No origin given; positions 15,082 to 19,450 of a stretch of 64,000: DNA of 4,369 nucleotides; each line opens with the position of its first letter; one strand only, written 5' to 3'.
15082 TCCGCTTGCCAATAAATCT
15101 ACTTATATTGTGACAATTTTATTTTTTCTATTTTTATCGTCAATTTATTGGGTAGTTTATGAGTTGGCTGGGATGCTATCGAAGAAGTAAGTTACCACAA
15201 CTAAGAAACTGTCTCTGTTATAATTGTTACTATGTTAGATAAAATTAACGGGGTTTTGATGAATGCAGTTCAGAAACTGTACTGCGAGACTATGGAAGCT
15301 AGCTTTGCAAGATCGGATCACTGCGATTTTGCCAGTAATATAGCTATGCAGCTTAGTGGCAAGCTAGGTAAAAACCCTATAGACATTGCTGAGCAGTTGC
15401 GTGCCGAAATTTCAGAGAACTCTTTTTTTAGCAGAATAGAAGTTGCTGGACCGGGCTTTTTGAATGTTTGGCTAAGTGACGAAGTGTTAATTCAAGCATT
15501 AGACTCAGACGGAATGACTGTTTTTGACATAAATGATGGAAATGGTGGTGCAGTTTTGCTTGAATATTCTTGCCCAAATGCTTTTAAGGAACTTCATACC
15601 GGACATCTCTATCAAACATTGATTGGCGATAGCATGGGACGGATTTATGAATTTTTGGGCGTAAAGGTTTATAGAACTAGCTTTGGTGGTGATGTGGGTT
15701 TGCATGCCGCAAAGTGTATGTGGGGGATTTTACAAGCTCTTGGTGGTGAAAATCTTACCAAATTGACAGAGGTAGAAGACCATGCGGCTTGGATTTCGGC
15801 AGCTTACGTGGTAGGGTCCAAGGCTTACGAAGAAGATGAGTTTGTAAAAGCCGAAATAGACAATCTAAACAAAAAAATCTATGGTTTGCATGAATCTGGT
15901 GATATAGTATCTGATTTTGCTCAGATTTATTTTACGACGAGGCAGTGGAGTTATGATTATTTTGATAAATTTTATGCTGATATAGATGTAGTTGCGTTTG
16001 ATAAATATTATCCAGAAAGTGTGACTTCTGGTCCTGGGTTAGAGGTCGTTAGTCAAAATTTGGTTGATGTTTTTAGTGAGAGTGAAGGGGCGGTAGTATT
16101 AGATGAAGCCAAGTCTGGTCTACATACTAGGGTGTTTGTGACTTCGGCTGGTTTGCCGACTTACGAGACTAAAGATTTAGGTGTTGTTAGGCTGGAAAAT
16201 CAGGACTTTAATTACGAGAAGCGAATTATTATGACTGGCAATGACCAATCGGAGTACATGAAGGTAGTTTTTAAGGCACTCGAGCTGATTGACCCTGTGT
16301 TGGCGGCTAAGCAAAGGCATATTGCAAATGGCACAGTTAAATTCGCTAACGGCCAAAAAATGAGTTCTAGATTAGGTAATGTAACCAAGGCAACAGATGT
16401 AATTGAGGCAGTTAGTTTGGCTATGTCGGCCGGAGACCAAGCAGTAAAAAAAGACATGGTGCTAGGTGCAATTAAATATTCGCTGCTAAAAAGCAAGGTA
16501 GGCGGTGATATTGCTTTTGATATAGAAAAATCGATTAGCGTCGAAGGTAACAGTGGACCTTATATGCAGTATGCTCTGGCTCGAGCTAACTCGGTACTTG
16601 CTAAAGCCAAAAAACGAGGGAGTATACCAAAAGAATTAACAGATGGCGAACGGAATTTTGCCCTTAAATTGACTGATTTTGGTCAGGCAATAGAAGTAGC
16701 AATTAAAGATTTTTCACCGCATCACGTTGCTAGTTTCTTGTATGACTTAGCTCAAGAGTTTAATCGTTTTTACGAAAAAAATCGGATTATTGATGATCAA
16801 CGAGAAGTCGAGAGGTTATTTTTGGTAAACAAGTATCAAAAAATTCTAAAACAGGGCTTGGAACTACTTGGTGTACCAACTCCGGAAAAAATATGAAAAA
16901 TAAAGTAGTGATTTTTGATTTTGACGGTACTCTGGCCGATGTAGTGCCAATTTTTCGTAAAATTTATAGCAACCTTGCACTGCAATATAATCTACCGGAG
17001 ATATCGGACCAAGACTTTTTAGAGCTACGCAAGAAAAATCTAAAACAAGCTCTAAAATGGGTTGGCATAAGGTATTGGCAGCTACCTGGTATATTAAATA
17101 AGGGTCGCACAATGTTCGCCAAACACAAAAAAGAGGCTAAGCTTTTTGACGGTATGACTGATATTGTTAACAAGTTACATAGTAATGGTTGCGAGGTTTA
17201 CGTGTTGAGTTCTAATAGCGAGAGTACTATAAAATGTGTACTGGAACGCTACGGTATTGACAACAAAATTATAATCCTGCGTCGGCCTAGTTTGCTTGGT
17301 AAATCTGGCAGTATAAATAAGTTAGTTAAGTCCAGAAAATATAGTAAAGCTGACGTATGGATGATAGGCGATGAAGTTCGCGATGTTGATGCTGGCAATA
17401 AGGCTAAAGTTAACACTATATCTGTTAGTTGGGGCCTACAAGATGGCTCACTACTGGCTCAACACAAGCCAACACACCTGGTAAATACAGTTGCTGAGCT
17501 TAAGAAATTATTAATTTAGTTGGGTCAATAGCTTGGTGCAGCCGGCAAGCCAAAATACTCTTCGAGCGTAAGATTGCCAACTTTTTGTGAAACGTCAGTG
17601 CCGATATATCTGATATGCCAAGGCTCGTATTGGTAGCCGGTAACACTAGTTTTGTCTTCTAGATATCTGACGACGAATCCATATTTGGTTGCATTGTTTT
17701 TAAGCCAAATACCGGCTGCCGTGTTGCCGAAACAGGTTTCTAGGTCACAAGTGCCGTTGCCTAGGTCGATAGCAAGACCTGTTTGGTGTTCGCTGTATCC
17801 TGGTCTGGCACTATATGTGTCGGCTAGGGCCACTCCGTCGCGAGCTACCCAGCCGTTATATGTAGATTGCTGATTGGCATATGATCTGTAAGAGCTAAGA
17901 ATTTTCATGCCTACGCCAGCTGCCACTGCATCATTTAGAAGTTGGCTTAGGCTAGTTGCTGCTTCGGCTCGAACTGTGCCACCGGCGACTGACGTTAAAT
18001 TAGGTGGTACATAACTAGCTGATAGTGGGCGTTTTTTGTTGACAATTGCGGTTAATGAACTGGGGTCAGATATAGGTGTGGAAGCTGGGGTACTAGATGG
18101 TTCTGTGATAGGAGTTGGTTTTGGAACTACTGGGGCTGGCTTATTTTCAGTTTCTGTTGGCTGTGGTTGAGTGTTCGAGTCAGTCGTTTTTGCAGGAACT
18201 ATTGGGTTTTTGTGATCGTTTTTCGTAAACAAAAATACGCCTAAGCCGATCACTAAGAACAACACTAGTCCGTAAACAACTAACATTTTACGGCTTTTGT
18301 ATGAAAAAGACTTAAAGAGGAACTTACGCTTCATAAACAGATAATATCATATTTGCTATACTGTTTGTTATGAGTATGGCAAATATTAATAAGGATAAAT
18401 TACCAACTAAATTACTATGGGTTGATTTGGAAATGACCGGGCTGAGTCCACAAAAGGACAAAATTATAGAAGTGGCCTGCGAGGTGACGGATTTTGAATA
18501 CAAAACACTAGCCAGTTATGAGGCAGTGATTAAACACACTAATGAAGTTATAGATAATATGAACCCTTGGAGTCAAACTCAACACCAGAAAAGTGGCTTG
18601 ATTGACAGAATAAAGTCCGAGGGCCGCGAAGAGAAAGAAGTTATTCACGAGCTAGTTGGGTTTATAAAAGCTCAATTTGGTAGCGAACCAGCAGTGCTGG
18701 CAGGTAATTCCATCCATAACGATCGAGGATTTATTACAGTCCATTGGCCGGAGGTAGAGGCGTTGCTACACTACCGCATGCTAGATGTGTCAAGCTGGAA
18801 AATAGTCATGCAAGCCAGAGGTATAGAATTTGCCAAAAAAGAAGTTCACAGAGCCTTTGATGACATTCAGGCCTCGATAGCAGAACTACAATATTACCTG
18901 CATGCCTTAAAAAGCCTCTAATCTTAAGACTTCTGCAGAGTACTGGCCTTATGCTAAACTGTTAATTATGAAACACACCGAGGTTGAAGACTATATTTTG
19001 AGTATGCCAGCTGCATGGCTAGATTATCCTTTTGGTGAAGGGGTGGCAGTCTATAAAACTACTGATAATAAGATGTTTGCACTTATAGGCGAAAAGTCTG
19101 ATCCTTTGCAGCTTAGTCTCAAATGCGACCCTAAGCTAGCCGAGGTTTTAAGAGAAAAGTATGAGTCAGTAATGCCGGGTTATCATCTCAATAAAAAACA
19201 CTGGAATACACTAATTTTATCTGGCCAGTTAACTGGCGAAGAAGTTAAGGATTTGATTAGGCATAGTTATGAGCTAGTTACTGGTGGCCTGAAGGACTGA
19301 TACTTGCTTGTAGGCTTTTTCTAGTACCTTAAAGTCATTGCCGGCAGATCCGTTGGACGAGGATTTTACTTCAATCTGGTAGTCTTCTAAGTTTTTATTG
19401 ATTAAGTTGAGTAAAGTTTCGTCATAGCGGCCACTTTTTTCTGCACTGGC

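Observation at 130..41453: Recurrent -10 box 6-9 nt (mostly 6-7) upstream of ATG: widespread leaderless genes alongside SD-led genes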

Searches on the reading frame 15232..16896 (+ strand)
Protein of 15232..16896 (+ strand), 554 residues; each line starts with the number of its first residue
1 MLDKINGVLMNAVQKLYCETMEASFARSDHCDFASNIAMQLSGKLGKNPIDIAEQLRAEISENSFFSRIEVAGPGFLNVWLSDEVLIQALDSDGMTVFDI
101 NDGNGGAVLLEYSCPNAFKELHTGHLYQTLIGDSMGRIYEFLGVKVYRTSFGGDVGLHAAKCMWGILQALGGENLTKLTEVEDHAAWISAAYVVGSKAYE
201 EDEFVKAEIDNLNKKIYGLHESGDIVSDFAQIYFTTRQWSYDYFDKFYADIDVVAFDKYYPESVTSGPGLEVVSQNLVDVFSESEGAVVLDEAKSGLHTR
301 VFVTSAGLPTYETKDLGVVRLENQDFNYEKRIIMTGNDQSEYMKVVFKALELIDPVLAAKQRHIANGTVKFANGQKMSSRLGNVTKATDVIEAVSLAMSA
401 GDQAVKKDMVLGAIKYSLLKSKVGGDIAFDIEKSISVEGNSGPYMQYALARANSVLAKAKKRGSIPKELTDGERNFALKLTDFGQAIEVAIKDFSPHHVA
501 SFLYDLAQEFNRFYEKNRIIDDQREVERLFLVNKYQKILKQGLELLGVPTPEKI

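Call 6: search_protein_families(library=ncbifam, proteins=[window:15232-16896:+], max_evalue=0.00001)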
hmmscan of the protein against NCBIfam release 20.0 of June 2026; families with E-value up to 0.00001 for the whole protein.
window:15232-16896:+ (554 aa): 4 families
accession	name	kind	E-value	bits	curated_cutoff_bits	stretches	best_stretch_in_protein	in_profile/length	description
TIGR00456.1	argS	equivalog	1.9e-87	293.9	261.65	1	5-554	9-569/569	arginine--tRNA ligase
NF002447.0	PRK01611.3-4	equivalog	3.5e-61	207.4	460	2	324-553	354-612/613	arginine--tRNA ligase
NF002446.0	PRK01611.3-3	equivalog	6.1e-47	160.3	399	2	301-553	368-635/636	arginine--tRNA ligase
NF045898.1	ArgS_rel_codon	equivalog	3.8e-21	75.9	340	2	30-85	41-96/327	ArgS-related anticodon-binding protein NrtL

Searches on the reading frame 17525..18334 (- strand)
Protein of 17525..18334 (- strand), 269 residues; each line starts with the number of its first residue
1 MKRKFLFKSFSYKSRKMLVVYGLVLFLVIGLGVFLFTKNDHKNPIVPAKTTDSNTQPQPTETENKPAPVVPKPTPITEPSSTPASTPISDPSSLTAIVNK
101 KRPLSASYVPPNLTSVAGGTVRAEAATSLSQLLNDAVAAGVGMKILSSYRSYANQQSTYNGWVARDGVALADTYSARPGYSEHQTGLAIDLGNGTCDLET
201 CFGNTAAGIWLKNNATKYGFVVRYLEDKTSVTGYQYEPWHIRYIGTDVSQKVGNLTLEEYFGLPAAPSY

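Call 6: search_protein_families(library=ncbifam, proteins=[window:17525-18334:-], max_evalue=0.00001)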
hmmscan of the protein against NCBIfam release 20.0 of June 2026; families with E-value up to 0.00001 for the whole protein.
window:17525-18334:- (269 aa): 5 families
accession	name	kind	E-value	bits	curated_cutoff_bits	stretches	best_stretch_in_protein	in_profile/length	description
NF041194.1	LD_carboxy_LdcB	exception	3.3e-43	147.8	275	1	96-264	18-176/180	LD-carboxypeptidase LdcB/DacB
NF000380.1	vanXY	equivalog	2.6e-30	105.3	250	1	97-261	4-176/179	D,D-carboxypeptidase/D,D-dipeptidase VanXY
NF000472.1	vanY_AFMPt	exception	6.9e-30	104.2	425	1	123-261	100-229/283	VanY-A/VanY-F/VanY-M family D-Ala-D-Ala carboxypeptidase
NF000473.1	vanY_BG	exception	2.7e-23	82.7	400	1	8-261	16-271/274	VanY-B/VanY-G family D-Ala-D-Ala carboxypeptidase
NF000149.1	vanXY_G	exception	8.1e-23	80.9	500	1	127-260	51-189/254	D-Ala-D-Ala dipeptidase/D-Ala-D-Ala carboxypeptidase VanXY-G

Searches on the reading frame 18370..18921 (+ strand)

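Call 6: search_protein_families(library=ncbifam, proteins=[window:18370-18921:+], max_evalue=0.00001)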
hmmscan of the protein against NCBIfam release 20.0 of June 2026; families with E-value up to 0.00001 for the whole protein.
window:18370-18921:+ (183 aa): 3 families
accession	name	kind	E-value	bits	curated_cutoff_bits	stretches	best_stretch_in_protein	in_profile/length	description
NF003765.0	PRK05359.1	equivalog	3.7e-51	173.3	106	1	13-179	6-177/189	oligoribonuclease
NF006615.0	PRK09182.1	subfamily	9.6e-07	27.8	207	0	10-129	47-156/307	3'-5' exonuclease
NF004964.0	PRK06310.1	equivalog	2.5e-06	27.1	236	1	14-100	8-86/250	DNA polymerase III subunit epsilon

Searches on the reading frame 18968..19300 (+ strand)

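Call 6: search_protein_families(library=ncbifam, proteins=[window:18968-19300:+], max_evalue=0.00001)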
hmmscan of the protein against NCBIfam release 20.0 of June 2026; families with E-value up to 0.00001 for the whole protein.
window:18968-19300:+ (110 aa): 1 family
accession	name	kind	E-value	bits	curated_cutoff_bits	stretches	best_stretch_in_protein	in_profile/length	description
NF007603.0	PRK10250.1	equivalog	1.4e-17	64.1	183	1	5-108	9-111/122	MmcQ/YjbR family DNA-binding protein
